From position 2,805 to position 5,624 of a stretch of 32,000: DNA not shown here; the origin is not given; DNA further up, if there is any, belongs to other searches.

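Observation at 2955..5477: Clostripain-type (C11) cysteine peptidase mounted on a membrane-anchored coiled-coil stalk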

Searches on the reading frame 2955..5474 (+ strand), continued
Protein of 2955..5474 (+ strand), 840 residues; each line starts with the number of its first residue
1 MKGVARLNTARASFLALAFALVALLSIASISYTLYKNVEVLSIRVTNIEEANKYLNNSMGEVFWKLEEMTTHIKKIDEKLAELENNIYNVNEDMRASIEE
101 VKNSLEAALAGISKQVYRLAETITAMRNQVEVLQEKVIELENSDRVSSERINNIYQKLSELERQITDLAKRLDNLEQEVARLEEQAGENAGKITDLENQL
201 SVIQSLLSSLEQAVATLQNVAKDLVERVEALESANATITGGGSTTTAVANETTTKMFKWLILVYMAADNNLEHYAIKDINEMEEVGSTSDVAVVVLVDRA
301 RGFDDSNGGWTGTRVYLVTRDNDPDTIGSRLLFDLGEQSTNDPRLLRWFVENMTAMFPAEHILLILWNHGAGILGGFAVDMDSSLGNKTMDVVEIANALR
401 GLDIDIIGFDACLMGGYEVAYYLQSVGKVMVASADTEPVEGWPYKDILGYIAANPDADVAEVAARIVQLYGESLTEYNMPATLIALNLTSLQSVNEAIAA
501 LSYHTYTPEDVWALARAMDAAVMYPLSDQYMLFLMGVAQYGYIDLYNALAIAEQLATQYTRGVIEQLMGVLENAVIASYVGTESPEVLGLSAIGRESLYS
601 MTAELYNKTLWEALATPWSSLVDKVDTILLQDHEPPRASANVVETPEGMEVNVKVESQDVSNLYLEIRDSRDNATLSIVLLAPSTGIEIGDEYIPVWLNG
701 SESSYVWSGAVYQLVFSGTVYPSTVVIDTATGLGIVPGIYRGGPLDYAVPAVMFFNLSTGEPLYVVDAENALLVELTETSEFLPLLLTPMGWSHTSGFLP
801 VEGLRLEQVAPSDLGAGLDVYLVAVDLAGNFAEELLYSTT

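Call 53: find_homologous_proteins(query=A3, max_evalue=1e-30)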
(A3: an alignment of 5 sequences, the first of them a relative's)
Query A3 (5 sequences) (753 aa, profile of the alignment): 262 proteins with E <= 1e-30 among 8000 candidates; the best 120 are listed.
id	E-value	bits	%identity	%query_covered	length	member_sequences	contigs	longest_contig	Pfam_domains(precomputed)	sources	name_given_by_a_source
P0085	0.0e+0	1017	100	100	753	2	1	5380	PF03415.20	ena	-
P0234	1.6e-253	861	40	90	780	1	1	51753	PF05377.18,PF04513.18,PF07889.18,PF03415.20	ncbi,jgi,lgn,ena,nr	ncbi:MAG: clostripain-related cysteine peptidase [Desulfurococcales archaeon]|nr:clostripain-related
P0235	9.0e-245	832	39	93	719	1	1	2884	PF06160.18,PF03415.20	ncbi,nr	ncbi:MAG: hypothetical protein J7L82_05335, partial [Staphylothermus sp.]|nr:hypothetical protein [S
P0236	2.5e-242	824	43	92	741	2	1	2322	PF07889.18,PF03415.20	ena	-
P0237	9.9e-238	809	38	94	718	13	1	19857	PF06009.20,PF05377.18,PF23991.2,PF07889.18,PF05531.18,PF03415.20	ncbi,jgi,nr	ncbi:MAG: hypothetical protein J7J27_02440 [Euryarchaeota archaeon]|nr:hypothetical protein [Euryarc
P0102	2.6e-163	563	47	49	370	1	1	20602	PF03415.20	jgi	-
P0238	3.3e-112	394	42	51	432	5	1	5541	PF03415.20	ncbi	-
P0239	5.6e-107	377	39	50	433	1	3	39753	PF03415.20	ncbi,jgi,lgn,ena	-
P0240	1.1e-106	376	39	50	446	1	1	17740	PF03415.20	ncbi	-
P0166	1.3e-106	376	39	51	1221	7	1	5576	PF08126.17,PF01364.25,PF03415.20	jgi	-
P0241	2.0e-105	372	40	50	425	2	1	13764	PF03415.20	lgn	-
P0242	5.3e-105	370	37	55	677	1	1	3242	PF00404.25,PF03415.20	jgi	-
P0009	3.6e-104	368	37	55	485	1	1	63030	PF03415.20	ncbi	-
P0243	2.6e-103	365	41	51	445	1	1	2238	PF03415.20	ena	-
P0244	1.1e-101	359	35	53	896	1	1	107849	PF00431.27,PF18962.8,PF11589.15,PF03415.20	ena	-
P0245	3.5e-101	358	38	53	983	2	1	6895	PF03415.20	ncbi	-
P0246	8.9e-101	356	38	53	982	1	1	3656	PF03415.20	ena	-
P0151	1.9e-99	352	39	55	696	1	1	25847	PF03415.20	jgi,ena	-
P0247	7.8e-98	347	38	51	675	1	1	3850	PF03415.20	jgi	-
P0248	2.9e-97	345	38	51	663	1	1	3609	PF00404.25,PF03415.20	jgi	jgi:hypothetical protein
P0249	5.0e-96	341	36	54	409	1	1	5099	PF03415.20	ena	-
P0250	8.7e-96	340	42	41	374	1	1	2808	PF03415.20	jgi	jgi:hypothetical protein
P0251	2.4e-95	338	35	55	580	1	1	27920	PF03415.20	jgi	-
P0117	2.8e-95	338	35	58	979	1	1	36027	PF00801.27,PF04151.22,PF03415.20,PF18911.7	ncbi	ncbi:MAG: clostripain-related cysteine peptidase [Promethearchaeota archaeon]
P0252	6.1e-92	327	36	56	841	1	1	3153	PF13229.13,PF03415.20,PF05048.20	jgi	-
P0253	3.8e-91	325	38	52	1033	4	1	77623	PF01789.23,PF00498.32,PF16697.11,PF03415.20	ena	-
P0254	6.4e-91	324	36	52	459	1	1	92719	PF03415.20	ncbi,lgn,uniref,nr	ncbi:clostripain-related cysteine peptidase [Desulfurobacterium atlanticum]|uniref:Clostripain n=1 T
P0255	9.5e-91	323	35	55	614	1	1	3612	PF07705.18,PF03415.20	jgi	-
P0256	2.7e-90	322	36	53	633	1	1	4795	PF03415.20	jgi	-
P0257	4.4e-90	321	51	33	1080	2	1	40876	PF04151.22,PF07705.18,PF03415.20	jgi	-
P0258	4.8e-90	321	47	34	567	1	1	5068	PF03415.20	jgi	-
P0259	7.1e-90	320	49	34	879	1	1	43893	PF23166.2,PF03415.20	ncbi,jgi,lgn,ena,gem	-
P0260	1.8e-89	319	35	56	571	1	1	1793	PF17957.8,PF03415.20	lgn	-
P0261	4.1e-88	315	37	53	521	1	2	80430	PF03415.20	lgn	-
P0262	8.1e-88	314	43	33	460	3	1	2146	PF03415.20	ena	-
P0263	9.4e-88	313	44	33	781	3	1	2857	PF17957.8,PF09136.17,PF03415.20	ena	-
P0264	1.0e-87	313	37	49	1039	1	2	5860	PF07495.20,PF17957.8,PF13750.13,PF09136.17,PF03415.20,PF19077.7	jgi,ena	-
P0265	3.0e-86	308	44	38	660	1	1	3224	PF03415.20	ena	-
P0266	5.1e-86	308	34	50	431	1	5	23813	PF03415.20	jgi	-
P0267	1.3e-85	306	43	37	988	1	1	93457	PF03415.20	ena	-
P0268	5.1e-85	304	46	35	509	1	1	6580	PF03415.20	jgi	-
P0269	5.5e-85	304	47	30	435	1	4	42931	PF03415.20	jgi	-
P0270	6.1e-85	304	44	30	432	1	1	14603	PF03415.20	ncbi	-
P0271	1.7e-84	303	39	37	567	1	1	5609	PF17957.8,PF03415.20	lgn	-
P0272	3.9e-84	301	45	31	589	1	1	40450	PF17957.8,PF03415.20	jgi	jgi:hypothetical protein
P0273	9.4e-84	300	36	50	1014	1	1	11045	PF01789.23,PF00498.32,PF16697.11,PF03415.20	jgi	jgi:hypothetical protein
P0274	1.2e-83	300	35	54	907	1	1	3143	PF03415.20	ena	-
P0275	3.1e-83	298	41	37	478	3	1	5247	PF03415.20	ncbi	-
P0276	3.9e-83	298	43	35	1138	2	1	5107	PF00112.30,PF04151.22,PF09394.17,PF03415.20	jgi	jgi:C1A family cysteine protease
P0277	9.4e-83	297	37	52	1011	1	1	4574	PF01789.23,PF00498.32,PF16697.11,PF03415.20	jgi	jgi:hypothetical protein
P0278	9.6e-83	297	37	55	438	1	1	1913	PF03415.20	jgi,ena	-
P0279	1.3e-82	296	48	30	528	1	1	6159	PF03415.20,PF18911.7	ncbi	-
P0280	3.5e-82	295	36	51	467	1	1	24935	PF03415.20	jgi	-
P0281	4.9e-82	295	37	47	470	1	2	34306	PF03415.20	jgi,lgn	jgi:hypothetical protein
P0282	7.2e-82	294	44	33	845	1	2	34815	PF17957.8,PF06832.19,PF09136.17,PF03415.20,PF19077.7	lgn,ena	-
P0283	9.5e-82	294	34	60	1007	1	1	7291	PF00498.32,PF16697.11,PF03415.20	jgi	jgi:hypothetical protein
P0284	1.0e-81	293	36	56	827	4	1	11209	PF02412.24,PF03415.20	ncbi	-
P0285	1.2e-81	293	46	32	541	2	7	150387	PF03415.20,PF18911.7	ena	-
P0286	1.4e-81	293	45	33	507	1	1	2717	PF18962.8,PF03415.20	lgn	-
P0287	1.9e-81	293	44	30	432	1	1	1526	PF03415.20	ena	-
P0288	2.2e-81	292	36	52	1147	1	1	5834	PF19190.7,PF03415.20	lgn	-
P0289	9.2e-81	290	37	52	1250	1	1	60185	PF03415.20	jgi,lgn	jgi:hypothetical protein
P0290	1.9e-79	286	41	38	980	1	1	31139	PF03415.20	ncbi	-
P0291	6.2e-79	284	34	57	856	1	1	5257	PF03415.20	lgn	-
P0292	9.3e-79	284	35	54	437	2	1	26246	PF03415.20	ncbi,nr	ncbi:clostripain-related cysteine peptidase [Corallococcus llansteffanensis]|nr:clostripain-related 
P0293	1.6e-78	283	35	49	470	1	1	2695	PF03415.20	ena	-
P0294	3.8e-78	282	43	34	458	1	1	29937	PF03415.20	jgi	jgi:hypothetical protein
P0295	6.3e-78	281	37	47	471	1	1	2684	PF03415.20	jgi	jgi:hypothetical protein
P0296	8.9e-78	280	36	52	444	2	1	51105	PF03415.20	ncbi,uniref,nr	ncbi:clostripain-related cysteine peptidase [Corallococcus exercitus]|uniref:Clostripain n=1 Tax=Cor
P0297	9.7e-78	280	34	52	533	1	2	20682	PF03415.20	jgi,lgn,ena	-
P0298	1.2e-77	280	42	37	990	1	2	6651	PF03415.20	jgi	jgi:hypothetical protein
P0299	1.2e-77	280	34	52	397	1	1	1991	PF03415.20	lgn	-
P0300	1.9e-77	279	34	57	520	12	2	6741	PF03415.20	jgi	-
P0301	3.1e-77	279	36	46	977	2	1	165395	PF03415.20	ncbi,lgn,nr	ncbi:MAG: hypothetical protein CSA11_05710 [Chloroflexi bacterium]|nr:MAG: hypothetical protein CSA1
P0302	1.3e-76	277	34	53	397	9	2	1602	PF03415.20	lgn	-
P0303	1.4e-76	277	35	53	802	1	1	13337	PF03415.20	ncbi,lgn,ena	-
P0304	1.6e-76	276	39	44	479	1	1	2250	PF03415.20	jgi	jgi:hypothetical protein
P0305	4.4e-76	275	37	37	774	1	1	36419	PF00404.25,PF03415.20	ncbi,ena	-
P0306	8.8e-76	274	38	50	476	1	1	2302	PF03415.20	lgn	-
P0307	3.9e-75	272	32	54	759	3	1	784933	PF03415.20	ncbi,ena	-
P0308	5.2e-75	271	41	30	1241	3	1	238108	PF07705.18,PF03415.20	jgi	-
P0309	1.0e-74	270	33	53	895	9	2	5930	PF03415.20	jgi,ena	-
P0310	1.5e-74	270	46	34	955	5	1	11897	PF03415.20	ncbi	-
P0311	2.7e-74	269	34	52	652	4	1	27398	PF03415.20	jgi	-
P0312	3.5e-74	269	39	36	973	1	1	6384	PF03415.20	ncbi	-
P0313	4.2e-74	268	34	54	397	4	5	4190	PF03415.20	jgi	jgi:hypothetical protein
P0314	4.7e-74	268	45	30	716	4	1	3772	PF03415.20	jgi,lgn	-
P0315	4.8e-74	268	31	56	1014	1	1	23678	PF02412.24,PF03415.20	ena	-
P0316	7.5e-74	267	45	34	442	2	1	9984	PF03415.20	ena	-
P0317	1.5e-73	267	45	33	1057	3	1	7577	PF13517.13,PF13620.13,PF03415.20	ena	-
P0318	1.5e-73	266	44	33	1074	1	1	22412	PF01839.30,PF13715.13,PF13517.13,PF13620.13,PF03415.20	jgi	-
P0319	2.0e-73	266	42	36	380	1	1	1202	PF03415.20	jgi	jgi:hypothetical protein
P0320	2.2e-73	266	46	30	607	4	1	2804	PF03415.20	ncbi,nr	ncbi:MAG: hypothetical protein DRP82_07015 [Planctomycetota bacterium]|nr:MAG: hypothetical protein 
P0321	2.6e-73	266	36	50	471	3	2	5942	PF03415.20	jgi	-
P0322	2.9e-73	266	38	46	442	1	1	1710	PF03415.20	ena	-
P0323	8.2e-73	264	33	56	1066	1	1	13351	PF03415.20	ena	-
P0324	1.0e-72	264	39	36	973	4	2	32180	PF03415.20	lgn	-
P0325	1.2e-72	264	40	38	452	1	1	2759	PF03415.20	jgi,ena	-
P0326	1.4e-72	263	39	34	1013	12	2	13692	PF02517.22,PF03415.20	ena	-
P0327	2.4e-72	262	44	31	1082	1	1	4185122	PF02412.24,PF03415.20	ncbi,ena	-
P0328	3.6e-72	262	41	48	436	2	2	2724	PF03415.20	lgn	-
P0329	4.0e-72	262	34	49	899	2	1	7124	PF03415.20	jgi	jgi:clostripain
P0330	4.5e-72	262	33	52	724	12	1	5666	PF03415.20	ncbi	-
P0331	5.1e-72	261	42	34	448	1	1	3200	PF03415.20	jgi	jgi:hypothetical protein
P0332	1.1e-71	260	41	33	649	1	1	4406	PF03415.20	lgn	-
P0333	1.3e-71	260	36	47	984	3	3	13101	PF03415.20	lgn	-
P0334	5.3e-71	258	41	34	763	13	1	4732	PF03415.20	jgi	-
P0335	9.9e-71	257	45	32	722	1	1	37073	PF03415.20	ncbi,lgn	ncbi:MAG: clostripain-related cysteine peptidase [Chloroflexota bacterium]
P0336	2.4e-70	256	45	30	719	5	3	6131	PF03415.20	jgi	jgi:hypothetical protein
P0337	3.6e-70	255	31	51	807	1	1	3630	PF03415.20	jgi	jgi:hypothetical protein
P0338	4.7e-70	255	31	63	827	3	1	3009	PF03415.20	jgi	jgi:hypothetical protein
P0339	7.8e-70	254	34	52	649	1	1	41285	PF03415.20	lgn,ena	-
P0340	1.1e-69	254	43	33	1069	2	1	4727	PF03415.20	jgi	-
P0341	1.4e-69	253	39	35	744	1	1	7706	PF03415.20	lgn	-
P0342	1.6e-69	253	33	52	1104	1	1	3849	PF03415.20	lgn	-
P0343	2.1e-69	253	35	31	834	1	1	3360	PF03415.20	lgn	-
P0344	3.7e-69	252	33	50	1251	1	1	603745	PF01789.23,PF03415.20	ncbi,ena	-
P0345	3.9e-69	252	32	52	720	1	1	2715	PF03415.20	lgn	-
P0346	7.4e-69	251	43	31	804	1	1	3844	PF03415.20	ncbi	-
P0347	8.4e-69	251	33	58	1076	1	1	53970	PF01839.30,PF13715.13,PF13517.13,PF14686.13,PF13620.13,PF03415.20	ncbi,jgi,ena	-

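Call 76: find_encoding_contigs(protein=P0003, flank=7000, max_places=3)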
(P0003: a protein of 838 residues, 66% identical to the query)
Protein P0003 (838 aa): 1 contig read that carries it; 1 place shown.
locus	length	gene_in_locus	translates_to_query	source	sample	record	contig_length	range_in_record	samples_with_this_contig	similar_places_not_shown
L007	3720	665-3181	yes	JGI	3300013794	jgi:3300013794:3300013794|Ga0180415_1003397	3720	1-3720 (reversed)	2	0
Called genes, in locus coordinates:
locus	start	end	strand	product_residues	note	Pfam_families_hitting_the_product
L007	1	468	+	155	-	?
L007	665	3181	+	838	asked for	PF07889:DUF1664 (faint), PF05377:FlaC_arch (faint), PF19220:Rod_CreS (faint), PF24161:CCDC39 (weak), PF03415:Peptidase_C11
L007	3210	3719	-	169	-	?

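Call 77: find_encoding_contigs(protein=P0229, flank=7000, max_places=2)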
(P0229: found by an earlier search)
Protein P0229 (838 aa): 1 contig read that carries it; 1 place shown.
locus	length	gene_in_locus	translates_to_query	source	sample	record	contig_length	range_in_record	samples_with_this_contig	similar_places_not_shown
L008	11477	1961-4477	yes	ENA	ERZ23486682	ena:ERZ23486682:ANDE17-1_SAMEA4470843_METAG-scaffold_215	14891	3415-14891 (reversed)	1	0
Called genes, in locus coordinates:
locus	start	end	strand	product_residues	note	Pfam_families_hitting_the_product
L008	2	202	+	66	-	?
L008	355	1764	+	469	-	PF01554:MatE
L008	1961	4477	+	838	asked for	PF07889:DUF1664 (faint), PF05377:FlaC_arch (faint), PF19220:Rod_CreS (faint), PF24161:CCDC39 (weak), PF03415:Peptidase_C11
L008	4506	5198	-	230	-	PF00702:Hydrolase, PF12710:HAD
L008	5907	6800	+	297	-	-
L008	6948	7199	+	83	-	PF09360:zf-CDGSH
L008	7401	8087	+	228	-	PF03587:EMG1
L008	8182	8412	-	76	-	-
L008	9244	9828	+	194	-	PF02834:LigT_PEase, PF10469:AKAP7_NLS (weak), PF13563:2_5_RNA_ligase2, PF02834:LigT_PEase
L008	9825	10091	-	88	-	PF04457:MJ1316 (weak)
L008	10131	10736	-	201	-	PF01613:Flavin_Reduct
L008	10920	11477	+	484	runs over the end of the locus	PF01139:RtcB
